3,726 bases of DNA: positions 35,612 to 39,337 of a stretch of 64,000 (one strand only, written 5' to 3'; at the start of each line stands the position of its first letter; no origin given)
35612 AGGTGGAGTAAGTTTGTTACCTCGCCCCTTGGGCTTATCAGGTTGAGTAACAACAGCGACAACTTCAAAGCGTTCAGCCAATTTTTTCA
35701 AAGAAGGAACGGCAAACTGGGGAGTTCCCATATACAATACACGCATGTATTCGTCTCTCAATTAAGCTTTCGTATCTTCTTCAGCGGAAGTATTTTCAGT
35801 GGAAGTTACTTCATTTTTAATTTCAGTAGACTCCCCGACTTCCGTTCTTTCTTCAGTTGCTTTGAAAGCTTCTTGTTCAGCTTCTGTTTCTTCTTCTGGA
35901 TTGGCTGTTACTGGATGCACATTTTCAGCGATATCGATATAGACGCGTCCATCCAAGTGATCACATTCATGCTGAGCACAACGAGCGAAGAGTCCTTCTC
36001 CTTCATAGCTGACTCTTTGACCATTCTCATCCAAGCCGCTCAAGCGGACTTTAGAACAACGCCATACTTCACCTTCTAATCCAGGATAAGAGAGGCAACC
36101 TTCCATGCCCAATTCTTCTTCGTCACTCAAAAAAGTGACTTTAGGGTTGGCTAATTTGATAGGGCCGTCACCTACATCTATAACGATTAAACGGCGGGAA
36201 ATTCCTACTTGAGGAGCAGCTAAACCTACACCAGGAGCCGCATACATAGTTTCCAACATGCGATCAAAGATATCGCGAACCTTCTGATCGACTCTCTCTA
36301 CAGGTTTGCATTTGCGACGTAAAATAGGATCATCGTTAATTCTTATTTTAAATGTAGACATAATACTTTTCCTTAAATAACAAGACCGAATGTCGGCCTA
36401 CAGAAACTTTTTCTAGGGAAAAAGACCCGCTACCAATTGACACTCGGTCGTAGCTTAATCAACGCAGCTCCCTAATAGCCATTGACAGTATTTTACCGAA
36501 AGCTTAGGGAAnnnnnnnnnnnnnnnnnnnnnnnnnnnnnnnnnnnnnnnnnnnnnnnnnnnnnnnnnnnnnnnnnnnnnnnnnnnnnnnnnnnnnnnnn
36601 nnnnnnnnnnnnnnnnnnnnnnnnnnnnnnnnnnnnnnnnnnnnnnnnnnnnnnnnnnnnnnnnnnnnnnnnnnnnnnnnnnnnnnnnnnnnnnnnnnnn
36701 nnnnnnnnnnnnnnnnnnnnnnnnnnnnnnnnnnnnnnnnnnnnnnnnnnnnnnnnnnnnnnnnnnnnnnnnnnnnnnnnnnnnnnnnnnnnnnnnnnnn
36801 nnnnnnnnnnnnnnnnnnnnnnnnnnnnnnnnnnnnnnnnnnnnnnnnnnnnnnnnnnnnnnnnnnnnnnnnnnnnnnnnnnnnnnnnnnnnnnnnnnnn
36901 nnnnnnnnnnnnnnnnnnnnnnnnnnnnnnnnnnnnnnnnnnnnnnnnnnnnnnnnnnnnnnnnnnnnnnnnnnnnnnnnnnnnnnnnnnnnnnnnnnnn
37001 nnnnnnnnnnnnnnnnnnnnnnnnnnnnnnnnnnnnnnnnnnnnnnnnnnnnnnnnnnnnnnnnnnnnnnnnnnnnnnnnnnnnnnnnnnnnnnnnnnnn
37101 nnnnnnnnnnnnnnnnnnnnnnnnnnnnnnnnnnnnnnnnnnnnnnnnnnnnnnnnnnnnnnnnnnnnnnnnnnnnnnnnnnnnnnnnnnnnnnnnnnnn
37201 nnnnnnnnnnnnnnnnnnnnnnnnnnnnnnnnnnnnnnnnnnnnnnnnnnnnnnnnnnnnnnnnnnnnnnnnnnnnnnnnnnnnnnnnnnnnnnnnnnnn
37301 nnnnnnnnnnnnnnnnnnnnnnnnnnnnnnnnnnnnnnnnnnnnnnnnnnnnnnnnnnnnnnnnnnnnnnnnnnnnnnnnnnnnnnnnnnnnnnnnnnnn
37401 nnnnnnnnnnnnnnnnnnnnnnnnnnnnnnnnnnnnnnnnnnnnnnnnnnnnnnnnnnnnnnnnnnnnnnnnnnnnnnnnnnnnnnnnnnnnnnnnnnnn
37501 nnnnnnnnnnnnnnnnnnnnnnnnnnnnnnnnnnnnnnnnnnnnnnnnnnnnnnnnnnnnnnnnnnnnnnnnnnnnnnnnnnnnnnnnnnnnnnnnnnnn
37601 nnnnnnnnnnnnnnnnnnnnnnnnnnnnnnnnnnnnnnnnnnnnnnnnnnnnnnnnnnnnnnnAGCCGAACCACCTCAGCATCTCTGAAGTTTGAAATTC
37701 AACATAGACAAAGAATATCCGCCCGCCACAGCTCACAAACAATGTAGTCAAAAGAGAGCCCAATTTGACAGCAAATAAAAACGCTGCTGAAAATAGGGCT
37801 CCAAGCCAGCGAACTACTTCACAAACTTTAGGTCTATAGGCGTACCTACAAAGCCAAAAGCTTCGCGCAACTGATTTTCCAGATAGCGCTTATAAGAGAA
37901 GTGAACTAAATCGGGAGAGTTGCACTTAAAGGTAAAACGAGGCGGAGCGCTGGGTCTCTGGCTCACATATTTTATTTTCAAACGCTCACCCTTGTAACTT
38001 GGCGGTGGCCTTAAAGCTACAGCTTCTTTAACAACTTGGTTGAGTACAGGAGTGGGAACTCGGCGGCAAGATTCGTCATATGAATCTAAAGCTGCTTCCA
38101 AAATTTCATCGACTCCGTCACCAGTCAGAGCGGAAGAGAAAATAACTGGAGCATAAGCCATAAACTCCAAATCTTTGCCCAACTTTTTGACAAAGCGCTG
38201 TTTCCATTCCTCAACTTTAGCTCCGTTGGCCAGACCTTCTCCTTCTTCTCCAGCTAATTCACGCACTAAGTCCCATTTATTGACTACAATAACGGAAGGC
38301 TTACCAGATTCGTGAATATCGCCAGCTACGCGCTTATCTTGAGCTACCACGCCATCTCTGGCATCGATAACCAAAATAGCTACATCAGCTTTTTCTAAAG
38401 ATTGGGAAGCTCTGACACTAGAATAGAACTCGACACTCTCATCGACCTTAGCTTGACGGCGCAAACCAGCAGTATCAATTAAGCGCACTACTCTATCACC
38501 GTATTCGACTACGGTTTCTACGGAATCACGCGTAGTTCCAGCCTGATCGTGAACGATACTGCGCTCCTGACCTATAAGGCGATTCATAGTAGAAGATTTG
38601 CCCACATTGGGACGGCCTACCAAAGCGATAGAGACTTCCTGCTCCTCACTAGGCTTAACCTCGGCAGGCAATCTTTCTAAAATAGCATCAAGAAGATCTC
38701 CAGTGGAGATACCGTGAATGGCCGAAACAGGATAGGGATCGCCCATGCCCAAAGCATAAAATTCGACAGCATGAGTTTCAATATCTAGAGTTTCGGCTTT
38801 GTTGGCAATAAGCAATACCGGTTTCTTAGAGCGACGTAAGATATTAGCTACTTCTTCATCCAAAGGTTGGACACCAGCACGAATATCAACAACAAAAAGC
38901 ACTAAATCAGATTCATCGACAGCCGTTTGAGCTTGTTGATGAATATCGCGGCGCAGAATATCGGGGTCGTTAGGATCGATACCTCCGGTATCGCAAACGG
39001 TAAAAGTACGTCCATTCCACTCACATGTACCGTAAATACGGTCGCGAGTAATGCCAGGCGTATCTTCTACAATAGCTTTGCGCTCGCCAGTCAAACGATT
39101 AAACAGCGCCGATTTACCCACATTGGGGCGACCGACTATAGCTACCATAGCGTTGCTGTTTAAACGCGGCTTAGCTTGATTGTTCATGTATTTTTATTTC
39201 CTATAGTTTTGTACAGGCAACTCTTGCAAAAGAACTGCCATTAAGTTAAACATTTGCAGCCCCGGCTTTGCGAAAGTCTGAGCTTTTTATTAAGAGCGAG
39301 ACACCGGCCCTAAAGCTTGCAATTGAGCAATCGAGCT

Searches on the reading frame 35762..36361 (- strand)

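Call 55: search_protein_families(library=pfam, proteins=[window:35762-36361:-], max_evalue=0.01)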
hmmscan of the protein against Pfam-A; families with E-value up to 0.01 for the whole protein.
window:35762-36361:- (199 aa): 1 family
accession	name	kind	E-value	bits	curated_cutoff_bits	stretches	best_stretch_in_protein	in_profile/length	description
PF01327.26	Pep_deformylase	-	1.7e-47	161.3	22.8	1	5-147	3-152/156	Polypeptide deformylase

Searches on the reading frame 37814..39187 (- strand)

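Call 68: search_protein_families(library=pfam, proteins=[window:37814-39187:-], max_evalue=0.001)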
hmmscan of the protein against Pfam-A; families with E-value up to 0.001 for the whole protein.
window:37814-39187:- (457 aa): 14 families
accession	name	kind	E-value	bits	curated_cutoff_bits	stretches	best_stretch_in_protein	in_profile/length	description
PF01926.29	MMR_HSR1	-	1.3e-61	206.1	21.9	2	15-130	2-113/113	50S ribosome-binding GTPase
PF14714.11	KH_dom-like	-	7.8e-32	109.9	27.3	1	376-455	1-80/81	KH-domain-like of EngA bacterial GTPase enzymes, C-terminal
PF00009.33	GTP_EFTU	-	4.1e-28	98.7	26.5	2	188-368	7-184/188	Elongation factor Tu GTP binding domain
PF02421.24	FeoB_N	-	1.6e-24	86.6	27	2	186-310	2-120/156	Ferrous iron transport protein B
PF04548.22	AIG1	-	9.6e-15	54.9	27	2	186-292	2-108/212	AIG1 family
PF00350.29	Dynamin_N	-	1.3e-10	42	27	0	187-219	1-32/168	Dynamin family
PF08477.19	Roc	-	8.7e-09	36.1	27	1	187-306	2-119/119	Ras of Complex, Roc, domain of DAPkinase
PF00071.28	Ras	-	1.8e-08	34.6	21.6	0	187-324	2-135/162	Ras family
PF03193.22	RsgA_GTPase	-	2.6e-07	31.1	30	0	8-41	103-135/174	RsgA GTPase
PF13401.12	AAA_22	-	5.9e-06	27.1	27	0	12-134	5-96/130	AAA domain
PF00005.33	ABC_tran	-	7.2e-06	27.1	25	0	8-38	7-37/137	ABC transporter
PF05621.17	TniB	-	0.00021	21.2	22.4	0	167-227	17-77/189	Bacterial TniB protein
PF09439.16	SRPRB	-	0.00021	21.1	25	0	12-106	3-86/178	Signal recognition particle receptor beta subunit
PF00025.27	Arf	-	0.00052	20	22.3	0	11-133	13-127/174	ADP-ribosylation factor family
